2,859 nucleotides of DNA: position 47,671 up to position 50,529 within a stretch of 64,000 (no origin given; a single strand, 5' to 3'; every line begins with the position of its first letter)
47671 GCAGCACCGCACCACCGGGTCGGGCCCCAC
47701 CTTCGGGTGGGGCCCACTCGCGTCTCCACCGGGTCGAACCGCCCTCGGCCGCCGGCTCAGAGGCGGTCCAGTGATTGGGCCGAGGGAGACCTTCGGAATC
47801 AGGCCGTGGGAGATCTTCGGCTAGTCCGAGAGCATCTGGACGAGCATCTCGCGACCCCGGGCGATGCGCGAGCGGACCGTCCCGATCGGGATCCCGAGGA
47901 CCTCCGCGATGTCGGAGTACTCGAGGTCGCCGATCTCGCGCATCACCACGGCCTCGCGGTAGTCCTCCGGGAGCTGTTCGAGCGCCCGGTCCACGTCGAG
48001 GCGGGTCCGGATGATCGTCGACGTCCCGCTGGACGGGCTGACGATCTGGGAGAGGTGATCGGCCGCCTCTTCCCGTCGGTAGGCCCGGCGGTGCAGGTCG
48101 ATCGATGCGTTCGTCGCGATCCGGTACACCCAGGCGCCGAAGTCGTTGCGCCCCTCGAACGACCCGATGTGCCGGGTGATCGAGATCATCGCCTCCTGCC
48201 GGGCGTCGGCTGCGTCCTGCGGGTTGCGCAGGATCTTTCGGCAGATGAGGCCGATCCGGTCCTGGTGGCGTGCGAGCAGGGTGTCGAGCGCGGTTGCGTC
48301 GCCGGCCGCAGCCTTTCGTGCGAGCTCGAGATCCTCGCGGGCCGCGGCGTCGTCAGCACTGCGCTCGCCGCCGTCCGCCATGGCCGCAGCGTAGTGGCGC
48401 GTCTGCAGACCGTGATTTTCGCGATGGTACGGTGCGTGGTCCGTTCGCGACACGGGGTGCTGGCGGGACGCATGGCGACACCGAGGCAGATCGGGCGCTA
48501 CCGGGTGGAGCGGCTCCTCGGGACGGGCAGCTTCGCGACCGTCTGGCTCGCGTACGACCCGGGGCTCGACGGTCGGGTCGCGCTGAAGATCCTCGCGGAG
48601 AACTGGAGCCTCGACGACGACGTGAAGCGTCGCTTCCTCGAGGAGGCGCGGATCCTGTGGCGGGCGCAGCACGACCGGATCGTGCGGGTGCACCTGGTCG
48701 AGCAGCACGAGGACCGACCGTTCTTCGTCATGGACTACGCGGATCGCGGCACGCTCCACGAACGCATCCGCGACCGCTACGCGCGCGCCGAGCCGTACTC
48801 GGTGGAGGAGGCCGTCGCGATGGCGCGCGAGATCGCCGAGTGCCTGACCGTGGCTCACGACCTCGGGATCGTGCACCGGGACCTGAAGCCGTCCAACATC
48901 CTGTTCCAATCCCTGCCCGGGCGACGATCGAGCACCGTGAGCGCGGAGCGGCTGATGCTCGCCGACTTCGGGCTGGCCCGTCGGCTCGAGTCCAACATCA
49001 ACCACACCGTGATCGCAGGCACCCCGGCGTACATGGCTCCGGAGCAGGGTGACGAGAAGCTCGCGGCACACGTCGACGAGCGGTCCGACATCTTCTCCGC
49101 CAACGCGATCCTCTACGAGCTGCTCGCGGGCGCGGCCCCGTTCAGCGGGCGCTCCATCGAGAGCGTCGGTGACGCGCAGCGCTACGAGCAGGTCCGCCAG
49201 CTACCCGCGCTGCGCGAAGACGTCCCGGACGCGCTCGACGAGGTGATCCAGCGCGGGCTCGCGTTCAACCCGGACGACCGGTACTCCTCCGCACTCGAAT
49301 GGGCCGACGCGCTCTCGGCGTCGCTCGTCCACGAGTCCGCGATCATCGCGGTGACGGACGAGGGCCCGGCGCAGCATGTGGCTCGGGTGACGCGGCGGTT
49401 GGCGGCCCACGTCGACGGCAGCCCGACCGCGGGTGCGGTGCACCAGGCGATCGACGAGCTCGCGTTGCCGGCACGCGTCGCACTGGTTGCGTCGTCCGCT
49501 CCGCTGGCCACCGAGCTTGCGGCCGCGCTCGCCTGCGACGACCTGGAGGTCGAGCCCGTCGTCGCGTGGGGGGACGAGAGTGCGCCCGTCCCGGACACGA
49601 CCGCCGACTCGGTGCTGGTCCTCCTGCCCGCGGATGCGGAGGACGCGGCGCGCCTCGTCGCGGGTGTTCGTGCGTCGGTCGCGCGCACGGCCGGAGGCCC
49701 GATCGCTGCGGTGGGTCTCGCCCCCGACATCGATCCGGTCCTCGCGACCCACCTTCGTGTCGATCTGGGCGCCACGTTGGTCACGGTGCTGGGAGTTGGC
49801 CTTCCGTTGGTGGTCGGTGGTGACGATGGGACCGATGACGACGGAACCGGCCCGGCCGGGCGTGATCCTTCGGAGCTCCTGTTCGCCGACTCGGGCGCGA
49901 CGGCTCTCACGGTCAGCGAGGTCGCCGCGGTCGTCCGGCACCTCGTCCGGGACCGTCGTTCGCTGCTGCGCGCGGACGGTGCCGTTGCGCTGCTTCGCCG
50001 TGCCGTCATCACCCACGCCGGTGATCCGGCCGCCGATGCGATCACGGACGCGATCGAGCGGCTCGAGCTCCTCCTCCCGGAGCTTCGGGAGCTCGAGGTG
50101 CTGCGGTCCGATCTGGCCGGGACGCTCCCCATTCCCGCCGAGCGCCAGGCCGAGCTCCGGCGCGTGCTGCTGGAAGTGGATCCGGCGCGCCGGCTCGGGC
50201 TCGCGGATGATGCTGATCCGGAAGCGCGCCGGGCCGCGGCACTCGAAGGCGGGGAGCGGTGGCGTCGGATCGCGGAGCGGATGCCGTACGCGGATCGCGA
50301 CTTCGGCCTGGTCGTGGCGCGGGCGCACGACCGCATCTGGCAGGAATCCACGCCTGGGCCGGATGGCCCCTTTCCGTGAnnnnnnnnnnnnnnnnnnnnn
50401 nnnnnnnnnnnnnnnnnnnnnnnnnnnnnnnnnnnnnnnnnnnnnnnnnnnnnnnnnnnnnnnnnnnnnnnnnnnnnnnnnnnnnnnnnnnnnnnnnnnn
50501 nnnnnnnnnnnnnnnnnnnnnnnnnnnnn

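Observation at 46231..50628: Two near-identical ECF-type promoter and leader cassettes precede the two serine-protease genes flanking the ECF sigma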

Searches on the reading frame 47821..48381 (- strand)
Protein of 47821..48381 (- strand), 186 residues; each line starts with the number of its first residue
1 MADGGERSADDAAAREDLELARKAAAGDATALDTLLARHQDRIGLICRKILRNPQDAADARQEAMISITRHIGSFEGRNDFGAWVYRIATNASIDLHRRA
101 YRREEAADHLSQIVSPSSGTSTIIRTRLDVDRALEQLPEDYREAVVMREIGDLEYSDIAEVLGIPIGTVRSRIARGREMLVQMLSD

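Call 13: search_protein_families(library=ncbifam, proteins=[window:47821-48381:-], max_evalue=0.01)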
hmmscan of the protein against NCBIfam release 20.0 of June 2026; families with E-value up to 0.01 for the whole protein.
window:47821-48381:- (186 aa): 95 families (the best 25 are shown)
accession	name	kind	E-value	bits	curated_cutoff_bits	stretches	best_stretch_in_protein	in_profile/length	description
NF007225.0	PRK09643.1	equivalog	8.1e-37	126.9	190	1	11-185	8-183/204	RNA polymerase sigma factor SigM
NF007223.0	PRK09641.1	equivalog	9.2e-31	107.1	209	1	21-184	9-184/187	RNA polymerase sigma factor SigW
TIGR02939.1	RpoE_Sigma70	equivalog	1.1e-30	107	236.15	1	15-184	5-186/190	RNA polymerase sigma factor RpoE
NF008888.0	PRK11922.1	equivalog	4.5e-30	105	204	1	8-185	8-197/231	RNA polymerase sigma factor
NF004113.0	PRK05602.1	equivalog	2.8e-29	102.2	208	1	8-185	23-202/211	RNA polymerase sigma factor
TIGR02948.1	SigW_bacill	equivalog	1.7e-28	100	243.1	1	21-185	9-185/187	RNA polymerase sigma factor SigW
NF009166.1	PRK12513.1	equivalog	5.7e-28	97.9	206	1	12-184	4-186/193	RNA polymerase sigma factor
TIGR02937.1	sigma70-ECF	superfamily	2.9e-27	95.3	42.9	1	31-184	2-165/165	sigma-70 family RNA polymerase sigma factor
NF007229.0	PRK09647.1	equivalog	5e-27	94.7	265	1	26-185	40-203/220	RNA polymerase sigma factor SigE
NF009171.0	PRK12518.1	equivalog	4.1e-26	92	208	1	9-184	6-184/191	RNA polymerase sigma factor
NF007216.0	PRK09638.1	equivalog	4.4e-26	91.7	194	1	16-184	4-174/180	RNA polymerase sigma factor SigY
NF009190.0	PRK12538.1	equivalog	6e-26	91.6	303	1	9-185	42-220/233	RNA polymerase sigma factor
TIGR02983.1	SigE-fam_strep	subfamily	1.5e-23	83.5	141.55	1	29-182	5-156/162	SigE family RNA polymerase sigma factor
TIGR02947.1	SigH_actino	hypoth_equivalog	2.4e-23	82.8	251.55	1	49-186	30-181/193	RNA polymerase sigma-70 factor, TIGR02947 family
NF009164.0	PRK12511.1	equivalog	8.7e-23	80.8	185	1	47-182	21-157/182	RNA polymerase sigma factor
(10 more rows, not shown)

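Call 38: find_homologous_proteins(query=window:47824-48381:-, max_evalue=1e-30)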
Query window:47824-48381:- (186 aa): 1592 proteins with E <= 1e-30 among 2963 candidates; the best 120 are listed.
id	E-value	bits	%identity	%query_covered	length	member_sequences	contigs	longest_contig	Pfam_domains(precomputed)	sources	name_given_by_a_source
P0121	1.2e-94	333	88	99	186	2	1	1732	PF04545.23,PF04542.21,PF08281.19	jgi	jgi:RNA polymerase sigma-70 factor, ECF subfamily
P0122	1.6e-93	329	85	98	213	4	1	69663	PF04545.23,PF04542.21,PF08281.19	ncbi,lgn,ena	-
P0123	1.5e-83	297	80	96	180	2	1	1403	PF04545.23,PF04542.21,PF08281.19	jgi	jgi:RNA polymerase sigma-70 factor (ECF subfamily)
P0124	3.1e-82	293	79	93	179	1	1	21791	PF04545.23,PF04542.21,PF08281.19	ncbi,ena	-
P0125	1.4e-81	290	79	92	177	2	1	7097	PF04545.23,PF04542.21,PF08281.19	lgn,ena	-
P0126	2.4e-81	290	79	93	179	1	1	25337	PF04545.23,PF04542.21,PF08281.19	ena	-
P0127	3.1e-81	289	78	92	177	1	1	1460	PF04545.23,PF04542.21,PF08281.19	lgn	-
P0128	3.5e-74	266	72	93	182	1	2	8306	PF04545.23,PF04542.21,PF08281.19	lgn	-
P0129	2.4e-73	264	73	82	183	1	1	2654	PF04545.23,PF04542.21,PF08281.19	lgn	-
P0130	8.4e-72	259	69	97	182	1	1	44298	PF07638.18,PF04545.23,PF04542.21,PF08281.19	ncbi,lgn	-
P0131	2.9e-70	254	69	91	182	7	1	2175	PF07638.18,PF04545.23,PF04542.21,PF08281.19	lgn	-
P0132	9.0e-68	246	68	99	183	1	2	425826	PF04545.23,PF04542.21,PF08281.19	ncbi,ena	-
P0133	9.9e-49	184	54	95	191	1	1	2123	PF07638.18,PF04545.23,PF04542.21,PF08281.19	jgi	jgi:RNA polymerase sigma-70 factor (ECF subfamily)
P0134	1.3e-48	183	53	96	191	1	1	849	PF07638.18,PF04545.23,PF04542.21,PF08281.19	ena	-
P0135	1.4e-48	183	53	96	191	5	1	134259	PF07638.18,PF04545.23,PF04542.21,PF08281.19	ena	-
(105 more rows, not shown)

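Call 39: find_encoding_contigs(protein=P0132, flank=10000, max_places=2)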
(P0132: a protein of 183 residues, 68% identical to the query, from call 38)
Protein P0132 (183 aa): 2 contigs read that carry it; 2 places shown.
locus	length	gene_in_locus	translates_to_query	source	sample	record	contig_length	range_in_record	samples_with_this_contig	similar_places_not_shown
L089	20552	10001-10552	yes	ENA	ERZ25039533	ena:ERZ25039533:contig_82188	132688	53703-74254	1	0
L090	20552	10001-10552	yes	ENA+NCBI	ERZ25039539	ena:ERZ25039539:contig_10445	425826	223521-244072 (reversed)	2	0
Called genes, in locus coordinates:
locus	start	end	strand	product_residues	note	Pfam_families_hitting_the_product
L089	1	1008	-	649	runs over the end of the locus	PF12704:MacB_PCD (weak), PF02687:FtsX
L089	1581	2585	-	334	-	PF04909:Amidohydro_2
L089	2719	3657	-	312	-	PF05019:Coq4 (faint)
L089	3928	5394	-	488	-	PF16697:Yop-YscD_cpl, PF00498:FHA, PF00089:Trypsin, PF10459:Peptidase_S46 (faint), PF13365:Trypsin_2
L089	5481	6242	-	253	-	-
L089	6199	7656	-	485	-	PF00012:HSP70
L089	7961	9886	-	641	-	PF00069:Pkinase, PF07714:PK_Tyr_Ser-Thr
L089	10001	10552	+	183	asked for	PF04542:Sigma70_r2, PF08281:Sigma70_r4_2, PF04545:Sigma70_r4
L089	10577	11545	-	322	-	PF00106:adh_short, PF08659:KR (faint), PF23441:SDR (weak), PF13561:adh_short_C2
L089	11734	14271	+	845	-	PF03007:WS_DGAT_cat, PF06974:WS_DGAT_C, PF03176:MMPL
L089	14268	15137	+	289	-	-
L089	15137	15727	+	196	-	PF03176:MMPL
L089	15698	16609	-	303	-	PF00135:COesterase, PF20434:BD-FAE, PF00561:Abhydrolase_1 (faint), PF07859:Abhydrolase_3, PF12697:Abhydrolase_6 (weak), PF00326:Peptidase_S9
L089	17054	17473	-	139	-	-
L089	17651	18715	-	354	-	-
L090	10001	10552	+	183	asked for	PF04542:Sigma70_r2, PF08281:Sigma70_r4_2, PF04545:Sigma70_r4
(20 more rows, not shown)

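Call 40: find_encoding_contigs(protein=P0126, flank=10000, max_places=2)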
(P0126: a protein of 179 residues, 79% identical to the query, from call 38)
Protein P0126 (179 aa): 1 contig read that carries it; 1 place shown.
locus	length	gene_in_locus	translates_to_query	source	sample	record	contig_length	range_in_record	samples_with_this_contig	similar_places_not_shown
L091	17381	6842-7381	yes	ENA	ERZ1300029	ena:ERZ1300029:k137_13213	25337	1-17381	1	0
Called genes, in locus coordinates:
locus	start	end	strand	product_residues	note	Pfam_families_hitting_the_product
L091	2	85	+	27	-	?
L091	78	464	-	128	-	PF00376:MerR, PF13411:MerR_1, PF09278:MerR-DNA-bind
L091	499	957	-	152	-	PF08241:Methyltransf_11, PF13649:Methyltransf_25 (weak)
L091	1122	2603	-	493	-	PF16697:Yop-YscD_cpl, PF00498:FHA, PF00089:Trypsin, PF13365:Trypsin_2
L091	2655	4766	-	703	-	PF00012:HSP70, PF17892:Cadherin_5 (weak), PF17963:Big_9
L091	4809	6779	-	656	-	PF00069:Pkinase, PF03109:ABC1 (faint), PF07714:PK_Tyr_Ser-Thr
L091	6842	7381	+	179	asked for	PF04542:Sigma70_r2, PF08281:Sigma70_r4_2, PF04545:Sigma70_r4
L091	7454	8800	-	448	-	-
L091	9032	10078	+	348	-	PF03706:LPG_synthase_TM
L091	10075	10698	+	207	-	PF01569:PAP2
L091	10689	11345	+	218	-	PF01569:PAP2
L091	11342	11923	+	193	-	PF01569:PAP2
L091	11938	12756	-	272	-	PF04069:OpuAC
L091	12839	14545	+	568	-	PF01569:PAP2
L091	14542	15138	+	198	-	-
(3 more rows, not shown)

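Call 41: find_encoding_contigs(protein=P0135, flank=8000, max_places=2)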
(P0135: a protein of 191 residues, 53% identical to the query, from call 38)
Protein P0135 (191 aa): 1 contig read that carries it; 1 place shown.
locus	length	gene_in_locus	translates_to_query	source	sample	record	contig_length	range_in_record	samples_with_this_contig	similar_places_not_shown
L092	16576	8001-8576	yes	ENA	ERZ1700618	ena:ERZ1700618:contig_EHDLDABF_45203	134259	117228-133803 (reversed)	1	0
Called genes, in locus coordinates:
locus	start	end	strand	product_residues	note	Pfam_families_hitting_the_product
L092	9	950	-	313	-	PF01743:PolyA_pol, PF12627:PolyA_pol_RNAbd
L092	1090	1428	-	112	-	-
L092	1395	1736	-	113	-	PF00437:T2SSE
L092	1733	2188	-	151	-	-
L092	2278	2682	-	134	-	PF00850:Hist_deacetyl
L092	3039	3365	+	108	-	-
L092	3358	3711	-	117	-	-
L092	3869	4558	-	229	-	-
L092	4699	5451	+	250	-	PF19516:DUF6049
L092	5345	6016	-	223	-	-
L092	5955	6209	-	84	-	-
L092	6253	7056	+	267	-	PF03023:MurJ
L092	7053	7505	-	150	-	-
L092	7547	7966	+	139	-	PF02645:DegV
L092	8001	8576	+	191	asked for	PF07638:Sigma70_ECF (weak), PF04542:Sigma70_r2, PF08281:Sigma70_r4_2, PF04545:Sigma70_r4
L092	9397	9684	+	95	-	-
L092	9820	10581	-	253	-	-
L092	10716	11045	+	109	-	PF00085:Thioredoxin, PF14595:Thioredoxin_9 (weak), PF13098:Thioredoxin_2 (weak), PF13905:Thioredoxin_8 (faint)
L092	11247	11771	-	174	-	-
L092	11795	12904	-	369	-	PF02195:ParB_N, PF17762:HTH_ParB, PF23552:ParB_C (weak)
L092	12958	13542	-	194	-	PF13614:AAA_31, PF01656:CbiA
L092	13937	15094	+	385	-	-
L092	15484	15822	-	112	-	-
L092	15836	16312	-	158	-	PF14804:Jag_N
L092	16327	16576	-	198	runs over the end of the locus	PF02096:60KD_IMP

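Call 52: find_related_loci(query=A3, collection=metagenome_contigs, flank=8000)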
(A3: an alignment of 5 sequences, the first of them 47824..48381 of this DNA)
Query A3 (186 aa) in metagenome_contigs; peptide patterns used: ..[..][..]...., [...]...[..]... (x = any residue, [..] = any of these).
600 stretches matched a pattern (row limit reached: there are more); 6 encode a relative of the query (tblastn E <= 1e-3); 6 distinct loci.
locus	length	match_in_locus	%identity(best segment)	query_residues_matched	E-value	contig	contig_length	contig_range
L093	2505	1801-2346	33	20-184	4e-23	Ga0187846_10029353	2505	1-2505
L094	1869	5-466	32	55-185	2e-18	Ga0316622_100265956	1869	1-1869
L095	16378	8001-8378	31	55-177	4e-12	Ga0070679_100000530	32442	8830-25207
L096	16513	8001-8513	21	19-186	1e-8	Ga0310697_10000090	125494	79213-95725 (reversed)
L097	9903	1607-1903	30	84-186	2e-8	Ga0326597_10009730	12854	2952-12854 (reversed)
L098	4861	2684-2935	35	19-102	9e-8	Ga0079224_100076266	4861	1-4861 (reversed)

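Call 53: find_encoding_contigs(protein=P0128, flank=8000, max_places=2)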
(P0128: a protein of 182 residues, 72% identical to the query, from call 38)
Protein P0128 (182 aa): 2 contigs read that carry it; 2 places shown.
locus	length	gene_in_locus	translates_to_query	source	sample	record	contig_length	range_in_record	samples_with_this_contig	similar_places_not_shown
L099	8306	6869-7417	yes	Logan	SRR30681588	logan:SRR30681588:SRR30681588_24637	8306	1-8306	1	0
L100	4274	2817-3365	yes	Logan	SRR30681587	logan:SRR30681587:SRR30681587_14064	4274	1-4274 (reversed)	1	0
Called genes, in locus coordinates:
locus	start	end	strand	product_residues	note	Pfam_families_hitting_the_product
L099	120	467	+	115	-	PF04909:Amidohydro_2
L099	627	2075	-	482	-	PF16697:Yop-YscD_cpl, PF00498:FHA, PF00089:Trypsin, PF13365:Trypsin_2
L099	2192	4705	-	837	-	PF00012:HSP70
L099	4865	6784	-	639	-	PF00069:Pkinase, PF07714:PK_Tyr_Ser-Thr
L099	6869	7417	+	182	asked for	PF04542:Sigma70_r2, PF08281:Sigma70_r4_2, PF04545:Sigma70_r4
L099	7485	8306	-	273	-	?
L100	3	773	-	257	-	?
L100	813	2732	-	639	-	PF00069:Pkinase, PF07714:PK_Tyr_Ser-Thr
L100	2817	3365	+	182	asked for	PF04542:Sigma70_r2, PF08281:Sigma70_r4_2, PF04545:Sigma70_r4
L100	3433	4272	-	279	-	?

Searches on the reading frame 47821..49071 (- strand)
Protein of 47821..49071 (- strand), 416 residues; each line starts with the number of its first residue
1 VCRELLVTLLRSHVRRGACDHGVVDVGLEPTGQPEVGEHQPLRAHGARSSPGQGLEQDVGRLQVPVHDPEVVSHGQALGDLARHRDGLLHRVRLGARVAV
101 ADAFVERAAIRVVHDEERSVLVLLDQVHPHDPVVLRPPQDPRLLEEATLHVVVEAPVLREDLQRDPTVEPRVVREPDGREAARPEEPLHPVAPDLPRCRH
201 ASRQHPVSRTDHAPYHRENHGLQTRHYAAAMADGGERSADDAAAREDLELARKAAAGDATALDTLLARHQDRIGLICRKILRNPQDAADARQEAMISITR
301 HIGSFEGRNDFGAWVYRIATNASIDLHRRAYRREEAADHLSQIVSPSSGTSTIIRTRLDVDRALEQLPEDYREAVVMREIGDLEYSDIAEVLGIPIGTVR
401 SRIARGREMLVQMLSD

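Call 4: search_protein_families(library=pfam, proteins=[window:47821-49071:-], max_evalue=0.001)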
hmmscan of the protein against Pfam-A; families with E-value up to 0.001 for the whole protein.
window:47821-49071:- (416 aa): 3 families
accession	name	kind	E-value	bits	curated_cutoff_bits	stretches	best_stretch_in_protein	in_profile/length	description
PF08281.18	Sigma70_r4_2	-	2.7e-19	69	25.7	1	358-410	2-54/54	Sigma-70, region 4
PF04542.20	Sigma70_r2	-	1.1e-14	54.4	24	1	266-332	2-70/71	Sigma-70 region 2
PF04545.22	Sigma70_r4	-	7.2e-10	38.7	24.1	1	363-408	1-46/50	Sigma-70, region 4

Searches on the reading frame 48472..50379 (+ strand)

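Call 13: search_protein_families(library=ncbifam, proteins=[window:48472-50379:+], max_evalue=0.01)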
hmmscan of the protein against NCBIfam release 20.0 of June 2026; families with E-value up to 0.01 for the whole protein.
window:48472-50379:+ (635 aa): 16 families
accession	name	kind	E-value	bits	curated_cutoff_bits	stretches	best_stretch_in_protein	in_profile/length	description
NF033483.0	PknB_PASTA_kin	equivalog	8.2e-60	203.4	450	1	8-291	7-275/563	Stk1 family PASTA domain-containing Ser/Thr kinase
NF052427.1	StpK7MSMEG_1200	equivalog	3.8e-41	141.2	900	1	5-401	4-370/601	serine/threonine protein kinase StpK7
NF047741.1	antiphage_MADS6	equivalog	1.2e-39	136.4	460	2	80-290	270-466/612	methylation-associated defense system protein kinase MAD6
NF009651.0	PRK13184.1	equivalog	1.9e-30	105.6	839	1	7-285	1-291/932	serine/threonine-protein kinase PknD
NF033442.0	BREX_PglW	equivalog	1.1e-28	99.6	990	2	8-223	512-709/1391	BREX system serine/threonine kinase PglW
NF038150.1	lanthi_synth_IV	equivalog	2e-23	82.7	650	1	8-322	189-492/851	class IV lanthionine synthetase LanL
TIGR03903.1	TOMM_kin_cyc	equivalog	2.3e-18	65.5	705.75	1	35-308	5-269/1267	TOMM system kinase/cyclase fusion protein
NF053615.1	SerThrKinAfsKStmc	equivalog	2.2e-15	56.4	1300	1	3-274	8-258/809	protein serine/threonine kinase AfsK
NF038151.1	lanthi_synth_III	equivalog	2e-11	43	575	1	52-228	267-433/833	class III lanthionine synthetase LanKC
NF043056.1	T4SS_LegK1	equivalog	1.1e-09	37.4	550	1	50-217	120-283/516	Dot/Icm T4SS effector kinase LegK1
TIGR03724.2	arch_bud32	equivalog_domain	4.4e-08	32.8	125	1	48-173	32-135/193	KEOPS complex kinase/ATPase Bud32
NF011464.0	PRK14879.1-7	equivalog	3.9e-07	30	246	1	52-146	50-137/221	Kae1-associated kinase Bud32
NF011463.0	PRK14879.1-4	equivalog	1.9e-06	27.5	188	1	48-170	57-161/237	Kae1-associated kinase Bud32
NF007174.0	PRK09605.1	equivalog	1.9e-06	26.7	447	1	47-172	374-476/535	bifunctional N(6)-L-threonylcarbamoyladenine synthase/serine/threonine protein kinase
NF058632.1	SerThrKinPrkT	equivalog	0.00029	19.9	280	1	9-149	22-154/322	serine/threonine protein kinase PrkT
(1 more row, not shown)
